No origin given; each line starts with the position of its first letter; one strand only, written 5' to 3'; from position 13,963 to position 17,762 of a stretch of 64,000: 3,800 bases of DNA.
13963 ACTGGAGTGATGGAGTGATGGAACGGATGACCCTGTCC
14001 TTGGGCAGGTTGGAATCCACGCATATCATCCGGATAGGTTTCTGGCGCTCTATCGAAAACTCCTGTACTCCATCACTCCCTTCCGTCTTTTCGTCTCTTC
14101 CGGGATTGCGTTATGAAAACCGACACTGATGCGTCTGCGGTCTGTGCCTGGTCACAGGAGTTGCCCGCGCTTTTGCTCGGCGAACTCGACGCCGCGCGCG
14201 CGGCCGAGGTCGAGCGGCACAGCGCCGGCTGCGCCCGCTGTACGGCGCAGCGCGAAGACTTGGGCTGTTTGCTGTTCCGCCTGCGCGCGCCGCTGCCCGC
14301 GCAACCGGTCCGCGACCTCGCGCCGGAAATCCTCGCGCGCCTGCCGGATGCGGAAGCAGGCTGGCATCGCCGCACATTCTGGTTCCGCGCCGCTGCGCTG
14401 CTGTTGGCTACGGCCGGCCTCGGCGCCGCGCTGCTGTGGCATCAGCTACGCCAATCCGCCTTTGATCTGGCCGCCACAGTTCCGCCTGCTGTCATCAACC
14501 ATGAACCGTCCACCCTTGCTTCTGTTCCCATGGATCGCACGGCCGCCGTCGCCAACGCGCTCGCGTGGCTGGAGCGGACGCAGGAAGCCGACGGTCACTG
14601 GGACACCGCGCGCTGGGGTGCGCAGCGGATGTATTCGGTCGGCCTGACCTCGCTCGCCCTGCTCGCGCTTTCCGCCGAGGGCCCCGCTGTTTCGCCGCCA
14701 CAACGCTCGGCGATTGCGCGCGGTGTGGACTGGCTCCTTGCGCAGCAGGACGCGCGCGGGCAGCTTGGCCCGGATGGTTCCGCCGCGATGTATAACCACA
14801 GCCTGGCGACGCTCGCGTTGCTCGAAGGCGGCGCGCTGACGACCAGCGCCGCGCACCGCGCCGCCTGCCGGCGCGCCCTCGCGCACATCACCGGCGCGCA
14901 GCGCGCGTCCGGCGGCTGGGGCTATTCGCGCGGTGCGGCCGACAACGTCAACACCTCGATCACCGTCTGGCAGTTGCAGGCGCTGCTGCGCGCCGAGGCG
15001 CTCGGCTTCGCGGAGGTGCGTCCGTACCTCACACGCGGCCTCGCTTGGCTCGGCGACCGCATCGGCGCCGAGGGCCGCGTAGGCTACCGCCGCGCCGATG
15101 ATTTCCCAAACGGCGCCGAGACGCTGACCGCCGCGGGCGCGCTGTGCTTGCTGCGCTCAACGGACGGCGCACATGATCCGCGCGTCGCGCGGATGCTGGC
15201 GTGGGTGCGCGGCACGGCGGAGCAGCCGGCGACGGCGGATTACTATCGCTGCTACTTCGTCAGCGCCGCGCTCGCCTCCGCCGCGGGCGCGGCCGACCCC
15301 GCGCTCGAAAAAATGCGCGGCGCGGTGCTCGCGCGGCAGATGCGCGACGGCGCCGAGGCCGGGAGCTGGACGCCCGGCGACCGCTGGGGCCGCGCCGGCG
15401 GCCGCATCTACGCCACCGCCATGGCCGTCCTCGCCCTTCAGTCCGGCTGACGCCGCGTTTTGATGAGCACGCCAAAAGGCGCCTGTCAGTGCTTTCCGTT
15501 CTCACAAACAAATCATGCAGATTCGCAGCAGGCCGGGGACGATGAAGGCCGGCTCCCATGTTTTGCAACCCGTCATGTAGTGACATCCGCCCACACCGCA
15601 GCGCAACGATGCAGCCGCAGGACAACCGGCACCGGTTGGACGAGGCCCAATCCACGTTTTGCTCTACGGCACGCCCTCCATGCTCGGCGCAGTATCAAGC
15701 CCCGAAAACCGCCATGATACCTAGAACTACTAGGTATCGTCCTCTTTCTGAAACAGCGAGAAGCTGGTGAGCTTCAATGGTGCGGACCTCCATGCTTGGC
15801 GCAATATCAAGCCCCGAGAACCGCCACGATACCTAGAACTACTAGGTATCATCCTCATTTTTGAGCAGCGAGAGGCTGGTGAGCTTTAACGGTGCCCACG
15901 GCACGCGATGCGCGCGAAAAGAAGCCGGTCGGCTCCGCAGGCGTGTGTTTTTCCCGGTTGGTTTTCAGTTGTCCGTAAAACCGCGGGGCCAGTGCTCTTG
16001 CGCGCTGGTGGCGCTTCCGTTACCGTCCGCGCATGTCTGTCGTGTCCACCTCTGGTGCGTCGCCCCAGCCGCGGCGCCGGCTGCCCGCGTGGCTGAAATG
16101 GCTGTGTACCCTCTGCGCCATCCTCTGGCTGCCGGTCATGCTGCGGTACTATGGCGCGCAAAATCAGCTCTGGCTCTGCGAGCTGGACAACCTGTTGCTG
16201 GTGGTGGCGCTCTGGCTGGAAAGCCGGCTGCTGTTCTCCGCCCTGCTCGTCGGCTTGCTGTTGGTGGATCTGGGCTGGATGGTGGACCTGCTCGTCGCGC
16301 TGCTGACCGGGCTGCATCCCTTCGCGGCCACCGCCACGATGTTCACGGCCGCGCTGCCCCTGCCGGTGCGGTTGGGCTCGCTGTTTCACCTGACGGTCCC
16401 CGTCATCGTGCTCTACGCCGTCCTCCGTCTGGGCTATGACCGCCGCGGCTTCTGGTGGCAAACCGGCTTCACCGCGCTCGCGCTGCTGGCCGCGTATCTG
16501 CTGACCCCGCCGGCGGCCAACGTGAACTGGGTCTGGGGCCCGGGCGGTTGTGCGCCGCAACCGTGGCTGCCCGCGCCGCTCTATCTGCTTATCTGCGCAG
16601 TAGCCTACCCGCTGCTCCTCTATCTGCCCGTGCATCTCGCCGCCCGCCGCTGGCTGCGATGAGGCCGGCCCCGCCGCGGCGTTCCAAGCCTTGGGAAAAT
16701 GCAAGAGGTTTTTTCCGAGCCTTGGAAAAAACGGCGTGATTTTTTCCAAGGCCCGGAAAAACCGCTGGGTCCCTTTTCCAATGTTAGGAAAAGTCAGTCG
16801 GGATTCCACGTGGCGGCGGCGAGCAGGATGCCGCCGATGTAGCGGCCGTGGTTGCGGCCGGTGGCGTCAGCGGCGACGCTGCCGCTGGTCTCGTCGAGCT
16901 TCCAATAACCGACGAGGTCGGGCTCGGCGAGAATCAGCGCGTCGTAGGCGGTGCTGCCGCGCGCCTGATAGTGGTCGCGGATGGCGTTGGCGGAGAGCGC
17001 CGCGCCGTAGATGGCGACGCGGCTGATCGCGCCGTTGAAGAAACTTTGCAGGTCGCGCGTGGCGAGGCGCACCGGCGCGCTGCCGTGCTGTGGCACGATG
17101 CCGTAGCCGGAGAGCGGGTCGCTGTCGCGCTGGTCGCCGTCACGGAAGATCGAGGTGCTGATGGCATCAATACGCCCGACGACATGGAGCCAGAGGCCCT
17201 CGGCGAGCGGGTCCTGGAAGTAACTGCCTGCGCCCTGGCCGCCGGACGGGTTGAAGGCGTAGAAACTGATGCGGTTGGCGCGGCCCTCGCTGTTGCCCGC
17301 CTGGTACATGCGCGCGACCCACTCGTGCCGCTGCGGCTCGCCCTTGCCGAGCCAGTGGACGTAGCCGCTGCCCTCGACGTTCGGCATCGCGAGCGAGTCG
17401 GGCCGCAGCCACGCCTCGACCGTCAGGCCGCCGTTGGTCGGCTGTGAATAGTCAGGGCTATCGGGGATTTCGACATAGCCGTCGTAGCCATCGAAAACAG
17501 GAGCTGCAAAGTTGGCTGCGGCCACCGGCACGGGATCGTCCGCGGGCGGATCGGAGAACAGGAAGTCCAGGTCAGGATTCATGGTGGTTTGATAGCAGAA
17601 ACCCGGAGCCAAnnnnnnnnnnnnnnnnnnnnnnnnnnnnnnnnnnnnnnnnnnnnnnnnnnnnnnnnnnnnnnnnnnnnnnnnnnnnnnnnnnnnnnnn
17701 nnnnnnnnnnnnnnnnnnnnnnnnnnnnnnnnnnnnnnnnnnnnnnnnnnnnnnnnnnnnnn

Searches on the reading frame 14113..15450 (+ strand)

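Call 26: search_protein_families(library=pfam, proteins=[window:14113-15450:+], max_evalue=0.001)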
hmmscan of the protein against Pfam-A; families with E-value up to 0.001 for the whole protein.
window:14113-15450:+ (445 aa): 3 families
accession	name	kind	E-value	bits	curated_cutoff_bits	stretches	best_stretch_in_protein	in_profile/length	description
PF13243.12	SQHop_cyclase_C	-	2.2e-10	40.5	26.1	1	141-223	156-231/319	Squalene-hopene cyclase C-terminal domain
PF13490.11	zf-HC2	-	0.00013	22.4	22.2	1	14-43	5-34/35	Putative zinc-finger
PF13249.12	SQHop_cyclase_N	-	0.00015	21.5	26.2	0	249-286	44-81/291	Squalene-hopene cyclase N-terminal domain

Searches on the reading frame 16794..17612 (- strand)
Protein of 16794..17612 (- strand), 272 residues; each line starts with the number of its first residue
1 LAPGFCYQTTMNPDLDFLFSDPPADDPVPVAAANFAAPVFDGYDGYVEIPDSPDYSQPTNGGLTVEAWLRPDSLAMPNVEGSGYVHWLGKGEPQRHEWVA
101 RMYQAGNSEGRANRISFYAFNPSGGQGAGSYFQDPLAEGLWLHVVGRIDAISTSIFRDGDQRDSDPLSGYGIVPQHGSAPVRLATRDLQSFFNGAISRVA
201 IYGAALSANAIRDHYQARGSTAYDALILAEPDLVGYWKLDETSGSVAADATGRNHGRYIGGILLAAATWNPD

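Call 27: search_protein_families(library=pfam, proteins=[window:16794-17612:-], max_evalue=0.001)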
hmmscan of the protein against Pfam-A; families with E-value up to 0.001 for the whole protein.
window:16794-17612:- (272 aa): 1 family
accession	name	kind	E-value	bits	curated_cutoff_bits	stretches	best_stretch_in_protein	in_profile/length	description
PF13385.13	Laminin_G_3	-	2.4e-16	60.7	27.6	1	41-211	1-150/151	Concanavalin A-like lectin/glucanases superfamily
